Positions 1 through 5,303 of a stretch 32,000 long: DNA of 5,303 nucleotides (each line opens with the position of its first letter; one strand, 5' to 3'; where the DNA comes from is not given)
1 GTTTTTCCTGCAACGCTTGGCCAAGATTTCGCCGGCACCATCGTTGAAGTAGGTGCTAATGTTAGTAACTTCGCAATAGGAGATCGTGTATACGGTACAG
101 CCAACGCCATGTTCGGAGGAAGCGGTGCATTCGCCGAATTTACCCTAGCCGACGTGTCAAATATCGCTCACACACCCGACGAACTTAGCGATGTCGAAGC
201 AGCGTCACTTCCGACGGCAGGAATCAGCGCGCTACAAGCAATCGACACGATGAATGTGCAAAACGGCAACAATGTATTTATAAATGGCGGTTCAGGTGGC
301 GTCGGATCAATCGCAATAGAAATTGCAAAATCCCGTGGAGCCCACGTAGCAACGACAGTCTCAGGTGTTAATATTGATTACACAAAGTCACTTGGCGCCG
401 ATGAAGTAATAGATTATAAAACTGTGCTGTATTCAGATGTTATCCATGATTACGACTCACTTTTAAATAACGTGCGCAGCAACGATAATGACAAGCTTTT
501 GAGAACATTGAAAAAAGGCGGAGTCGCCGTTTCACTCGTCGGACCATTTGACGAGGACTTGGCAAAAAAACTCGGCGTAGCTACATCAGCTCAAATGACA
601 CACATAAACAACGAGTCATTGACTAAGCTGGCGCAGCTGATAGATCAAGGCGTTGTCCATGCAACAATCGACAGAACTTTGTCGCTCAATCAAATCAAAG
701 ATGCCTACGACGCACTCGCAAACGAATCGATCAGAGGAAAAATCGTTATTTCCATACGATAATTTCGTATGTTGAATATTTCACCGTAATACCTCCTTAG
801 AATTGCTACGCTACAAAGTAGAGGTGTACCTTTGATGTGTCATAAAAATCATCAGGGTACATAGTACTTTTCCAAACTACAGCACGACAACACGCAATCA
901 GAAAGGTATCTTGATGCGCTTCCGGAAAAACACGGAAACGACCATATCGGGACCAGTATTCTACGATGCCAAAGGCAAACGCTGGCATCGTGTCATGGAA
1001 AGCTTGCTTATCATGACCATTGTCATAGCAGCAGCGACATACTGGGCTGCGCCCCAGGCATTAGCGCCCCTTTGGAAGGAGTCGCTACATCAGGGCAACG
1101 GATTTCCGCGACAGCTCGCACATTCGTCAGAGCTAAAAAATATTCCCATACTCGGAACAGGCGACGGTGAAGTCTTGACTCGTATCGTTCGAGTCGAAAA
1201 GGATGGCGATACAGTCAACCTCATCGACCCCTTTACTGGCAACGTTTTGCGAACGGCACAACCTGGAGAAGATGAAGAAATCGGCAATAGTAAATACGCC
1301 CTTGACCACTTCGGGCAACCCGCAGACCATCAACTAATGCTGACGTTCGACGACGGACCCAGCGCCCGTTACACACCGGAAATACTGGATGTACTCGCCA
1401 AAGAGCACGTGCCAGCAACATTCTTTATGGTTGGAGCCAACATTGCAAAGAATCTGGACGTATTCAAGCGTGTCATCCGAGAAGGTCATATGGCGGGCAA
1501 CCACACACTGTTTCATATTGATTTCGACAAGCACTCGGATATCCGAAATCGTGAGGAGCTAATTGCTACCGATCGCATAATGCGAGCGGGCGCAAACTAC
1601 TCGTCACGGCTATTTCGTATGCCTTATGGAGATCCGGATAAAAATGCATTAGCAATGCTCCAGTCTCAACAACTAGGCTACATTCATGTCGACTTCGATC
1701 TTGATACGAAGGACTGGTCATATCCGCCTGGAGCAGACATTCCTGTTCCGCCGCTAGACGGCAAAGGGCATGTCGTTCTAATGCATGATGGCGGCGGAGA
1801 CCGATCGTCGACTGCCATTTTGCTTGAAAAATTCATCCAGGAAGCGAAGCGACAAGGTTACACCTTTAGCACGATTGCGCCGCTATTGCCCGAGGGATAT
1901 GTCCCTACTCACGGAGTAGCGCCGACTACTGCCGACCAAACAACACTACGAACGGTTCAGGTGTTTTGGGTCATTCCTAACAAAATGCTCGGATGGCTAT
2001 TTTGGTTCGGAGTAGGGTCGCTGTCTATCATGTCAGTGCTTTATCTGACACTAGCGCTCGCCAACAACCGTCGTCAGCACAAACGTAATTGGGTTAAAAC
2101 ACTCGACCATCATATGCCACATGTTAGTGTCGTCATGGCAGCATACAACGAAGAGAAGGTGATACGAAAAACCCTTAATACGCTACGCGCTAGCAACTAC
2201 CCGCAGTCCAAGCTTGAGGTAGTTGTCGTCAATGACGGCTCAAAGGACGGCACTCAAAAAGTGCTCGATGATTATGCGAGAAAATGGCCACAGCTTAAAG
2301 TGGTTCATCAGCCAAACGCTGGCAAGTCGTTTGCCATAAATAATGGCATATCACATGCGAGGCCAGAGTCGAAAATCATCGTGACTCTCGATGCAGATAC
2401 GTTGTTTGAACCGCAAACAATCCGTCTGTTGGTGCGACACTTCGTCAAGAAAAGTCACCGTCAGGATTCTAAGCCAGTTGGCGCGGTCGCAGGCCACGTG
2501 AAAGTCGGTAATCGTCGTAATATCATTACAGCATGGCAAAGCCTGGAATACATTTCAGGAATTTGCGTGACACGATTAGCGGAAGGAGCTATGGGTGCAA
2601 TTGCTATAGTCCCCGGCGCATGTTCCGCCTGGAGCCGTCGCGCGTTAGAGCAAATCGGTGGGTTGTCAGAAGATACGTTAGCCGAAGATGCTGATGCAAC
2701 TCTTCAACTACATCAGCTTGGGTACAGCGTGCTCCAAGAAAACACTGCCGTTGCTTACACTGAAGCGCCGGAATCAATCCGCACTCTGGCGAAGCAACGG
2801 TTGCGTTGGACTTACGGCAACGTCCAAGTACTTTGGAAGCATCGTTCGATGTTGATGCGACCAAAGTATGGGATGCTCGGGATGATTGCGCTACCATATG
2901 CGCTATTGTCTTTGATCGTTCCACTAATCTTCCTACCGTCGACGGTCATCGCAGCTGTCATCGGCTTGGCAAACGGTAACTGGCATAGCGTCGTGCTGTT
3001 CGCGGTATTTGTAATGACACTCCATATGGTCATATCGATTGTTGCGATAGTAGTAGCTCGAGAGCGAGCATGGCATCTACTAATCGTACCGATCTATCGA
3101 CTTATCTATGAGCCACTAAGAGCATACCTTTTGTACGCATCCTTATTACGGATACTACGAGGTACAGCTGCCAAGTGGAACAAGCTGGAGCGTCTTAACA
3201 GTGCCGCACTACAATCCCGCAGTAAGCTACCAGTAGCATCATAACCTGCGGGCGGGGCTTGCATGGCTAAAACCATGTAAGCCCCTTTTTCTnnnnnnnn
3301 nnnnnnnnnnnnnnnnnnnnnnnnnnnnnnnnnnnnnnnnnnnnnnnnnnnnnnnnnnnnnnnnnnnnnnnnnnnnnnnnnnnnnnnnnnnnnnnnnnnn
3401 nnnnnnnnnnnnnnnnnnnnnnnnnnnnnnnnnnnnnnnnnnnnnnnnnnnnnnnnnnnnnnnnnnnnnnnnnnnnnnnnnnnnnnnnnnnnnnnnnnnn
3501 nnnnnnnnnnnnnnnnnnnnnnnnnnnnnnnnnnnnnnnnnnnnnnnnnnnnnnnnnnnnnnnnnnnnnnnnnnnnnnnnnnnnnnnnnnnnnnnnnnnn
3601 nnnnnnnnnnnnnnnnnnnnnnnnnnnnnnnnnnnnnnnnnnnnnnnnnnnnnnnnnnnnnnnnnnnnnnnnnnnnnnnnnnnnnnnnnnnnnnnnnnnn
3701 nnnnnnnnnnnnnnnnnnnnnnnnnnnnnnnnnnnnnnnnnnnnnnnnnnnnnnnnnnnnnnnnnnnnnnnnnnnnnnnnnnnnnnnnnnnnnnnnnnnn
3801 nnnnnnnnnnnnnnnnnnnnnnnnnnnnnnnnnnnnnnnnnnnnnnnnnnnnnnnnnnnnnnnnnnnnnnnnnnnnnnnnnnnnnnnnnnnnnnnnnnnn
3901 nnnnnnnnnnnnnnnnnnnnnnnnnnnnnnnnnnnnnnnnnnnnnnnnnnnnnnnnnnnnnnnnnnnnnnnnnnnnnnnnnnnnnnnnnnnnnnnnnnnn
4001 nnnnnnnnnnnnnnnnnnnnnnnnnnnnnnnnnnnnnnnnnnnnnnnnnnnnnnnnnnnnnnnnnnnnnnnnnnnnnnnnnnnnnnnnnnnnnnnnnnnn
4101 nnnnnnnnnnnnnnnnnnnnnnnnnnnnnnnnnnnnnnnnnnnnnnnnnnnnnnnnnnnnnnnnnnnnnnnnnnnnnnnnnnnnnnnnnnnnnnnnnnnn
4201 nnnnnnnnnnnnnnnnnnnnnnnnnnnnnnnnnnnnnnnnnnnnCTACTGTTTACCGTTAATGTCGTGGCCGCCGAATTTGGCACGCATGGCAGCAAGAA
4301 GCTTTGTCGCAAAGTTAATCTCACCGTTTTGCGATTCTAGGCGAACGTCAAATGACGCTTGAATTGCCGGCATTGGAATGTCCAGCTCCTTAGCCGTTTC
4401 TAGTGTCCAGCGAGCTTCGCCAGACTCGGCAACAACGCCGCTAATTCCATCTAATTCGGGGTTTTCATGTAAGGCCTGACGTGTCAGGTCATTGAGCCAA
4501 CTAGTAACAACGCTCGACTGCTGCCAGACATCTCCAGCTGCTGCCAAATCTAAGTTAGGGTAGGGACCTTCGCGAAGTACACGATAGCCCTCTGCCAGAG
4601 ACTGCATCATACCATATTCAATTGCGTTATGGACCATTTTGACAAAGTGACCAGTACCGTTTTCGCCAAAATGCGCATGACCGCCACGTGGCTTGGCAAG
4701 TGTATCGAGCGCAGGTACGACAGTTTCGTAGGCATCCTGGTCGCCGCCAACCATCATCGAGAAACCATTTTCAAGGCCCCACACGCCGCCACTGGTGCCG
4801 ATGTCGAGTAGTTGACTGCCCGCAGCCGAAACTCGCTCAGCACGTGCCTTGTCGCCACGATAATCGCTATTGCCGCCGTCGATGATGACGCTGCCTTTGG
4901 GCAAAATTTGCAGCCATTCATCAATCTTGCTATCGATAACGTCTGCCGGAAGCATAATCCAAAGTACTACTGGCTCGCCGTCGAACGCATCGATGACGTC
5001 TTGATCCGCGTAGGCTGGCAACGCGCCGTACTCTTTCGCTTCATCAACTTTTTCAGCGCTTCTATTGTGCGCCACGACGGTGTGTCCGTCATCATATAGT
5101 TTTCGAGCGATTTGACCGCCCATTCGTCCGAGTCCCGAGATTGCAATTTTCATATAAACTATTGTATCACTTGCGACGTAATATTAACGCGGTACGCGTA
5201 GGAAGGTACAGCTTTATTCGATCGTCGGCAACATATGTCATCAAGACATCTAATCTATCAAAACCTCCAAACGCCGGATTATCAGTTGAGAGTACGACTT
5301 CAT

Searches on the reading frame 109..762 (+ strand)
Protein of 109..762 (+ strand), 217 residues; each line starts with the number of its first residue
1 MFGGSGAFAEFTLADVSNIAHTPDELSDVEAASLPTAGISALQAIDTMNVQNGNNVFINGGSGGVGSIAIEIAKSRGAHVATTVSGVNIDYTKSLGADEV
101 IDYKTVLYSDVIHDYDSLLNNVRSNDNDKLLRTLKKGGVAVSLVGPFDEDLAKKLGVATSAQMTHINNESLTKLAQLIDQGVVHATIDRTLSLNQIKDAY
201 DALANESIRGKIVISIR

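Call 39: search_protein_families(library=pfam, proteins=[window:109-762:+], max_evalue=0.001)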
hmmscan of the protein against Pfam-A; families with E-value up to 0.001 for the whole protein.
window:109-762:+ (217 aa): 2 families
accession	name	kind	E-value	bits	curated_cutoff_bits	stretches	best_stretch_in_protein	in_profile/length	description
PF13602.12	ADH_zinc_N_2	-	1.2e-18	68.8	27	1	95-214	1-134/134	Zinc-binding dehydrogenase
PF00107.32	ADH_zinc_N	-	5.5e-10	39.7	31.8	1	64-141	1-86/129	Zinc-binding dehydrogenase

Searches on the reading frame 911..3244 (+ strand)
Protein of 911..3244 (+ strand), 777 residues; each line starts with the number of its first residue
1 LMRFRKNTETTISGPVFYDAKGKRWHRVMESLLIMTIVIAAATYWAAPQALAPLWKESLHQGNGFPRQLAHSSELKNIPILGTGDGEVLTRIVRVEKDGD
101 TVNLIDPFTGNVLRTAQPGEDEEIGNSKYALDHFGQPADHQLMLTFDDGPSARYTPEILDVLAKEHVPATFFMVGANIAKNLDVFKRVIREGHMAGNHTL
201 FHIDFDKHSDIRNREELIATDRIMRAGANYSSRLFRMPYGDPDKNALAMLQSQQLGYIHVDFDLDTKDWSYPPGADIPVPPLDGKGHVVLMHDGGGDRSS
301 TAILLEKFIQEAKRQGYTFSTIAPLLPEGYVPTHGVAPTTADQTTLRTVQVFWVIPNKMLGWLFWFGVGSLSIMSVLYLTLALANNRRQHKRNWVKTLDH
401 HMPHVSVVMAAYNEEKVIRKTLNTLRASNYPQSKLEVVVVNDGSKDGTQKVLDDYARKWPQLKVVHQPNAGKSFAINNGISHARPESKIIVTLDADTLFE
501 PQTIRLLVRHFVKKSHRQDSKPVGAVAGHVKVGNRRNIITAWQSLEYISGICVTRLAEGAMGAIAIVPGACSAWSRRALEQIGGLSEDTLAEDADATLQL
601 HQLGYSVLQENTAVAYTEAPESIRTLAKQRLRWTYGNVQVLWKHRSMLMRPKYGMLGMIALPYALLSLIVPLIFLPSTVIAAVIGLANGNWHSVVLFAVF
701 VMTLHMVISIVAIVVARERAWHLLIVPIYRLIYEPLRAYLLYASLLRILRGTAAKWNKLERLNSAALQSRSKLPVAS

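Call 39: search_protein_families(library=pfam, proteins=[window:911-3244:+], max_evalue=0.001)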
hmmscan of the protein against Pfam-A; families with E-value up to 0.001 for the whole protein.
window:911-3244:+ (777 aa): 7 families
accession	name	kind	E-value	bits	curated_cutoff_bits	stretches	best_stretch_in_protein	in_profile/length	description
PF13641.12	Glyco_tranf_2_3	-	2.4e-30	106.7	27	1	403-636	1-230/230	Glycosyltransferase like family 2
PF00535.33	Glycos_transf_2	-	1.3e-29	103.8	23.3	1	406-515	1-107/168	Glycosyl transferase family 2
PF01522.26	Polysacc_deac_1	-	6.7e-28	97.6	23.1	1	138-254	5-120/124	Polysaccharide deacetylase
PF13632.12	Glyco_trans_2_3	-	2.3e-21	77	27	1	489-677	1-191/198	Glycosyl transferase family group 2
PF13506.12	Glyco_transf_21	-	1.1e-13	51.5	21.7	1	472-633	18-172/174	Glycosyl transferase family 21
PF03142.21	Chitin_synth_2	-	2.4e-08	33.5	27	0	488-581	203-291/527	Chitin synthase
PF10111.15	Glyco_tranf_2_2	-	3.3e-05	24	27.3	1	406-509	1-104/276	Glycosyltransferase like family 2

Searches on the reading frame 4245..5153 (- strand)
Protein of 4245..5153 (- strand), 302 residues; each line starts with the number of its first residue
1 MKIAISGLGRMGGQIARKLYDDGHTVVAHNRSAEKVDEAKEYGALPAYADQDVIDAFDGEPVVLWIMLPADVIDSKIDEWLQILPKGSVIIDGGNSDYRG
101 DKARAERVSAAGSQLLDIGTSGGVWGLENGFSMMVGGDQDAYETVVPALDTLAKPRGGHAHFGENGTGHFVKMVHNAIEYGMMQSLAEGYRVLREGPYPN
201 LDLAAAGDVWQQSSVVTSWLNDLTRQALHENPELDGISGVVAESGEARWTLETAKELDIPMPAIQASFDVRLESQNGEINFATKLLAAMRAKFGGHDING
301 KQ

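Call 39: search_protein_families(library=pfam, proteins=[window:4245-5153:-], max_evalue=0.001)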
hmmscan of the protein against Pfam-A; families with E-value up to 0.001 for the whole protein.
window:4245-5153:- (302 aa): 4 families
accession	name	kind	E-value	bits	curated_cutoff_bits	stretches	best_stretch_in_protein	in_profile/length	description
PF03446.21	NAD_binding_2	-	9.1e-32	110.7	21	1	2-154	1-154/161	NAD binding domain of 6-phosphogluconate dehydrogenase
PF00393.24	6PGD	-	1.9e-20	73.9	27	1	168-278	1-117/290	6-phosphogluconate dehydrogenase, C-terminal domain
PF03807.23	F420_oxidored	-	1e-06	29.7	21.6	1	2-93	1-91/94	NADP oxidoreductase coenzyme F420-dependent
PF02254.24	TrkA_N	-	0.00024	21.9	23.8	1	3-50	1-48/116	TrkA-N domain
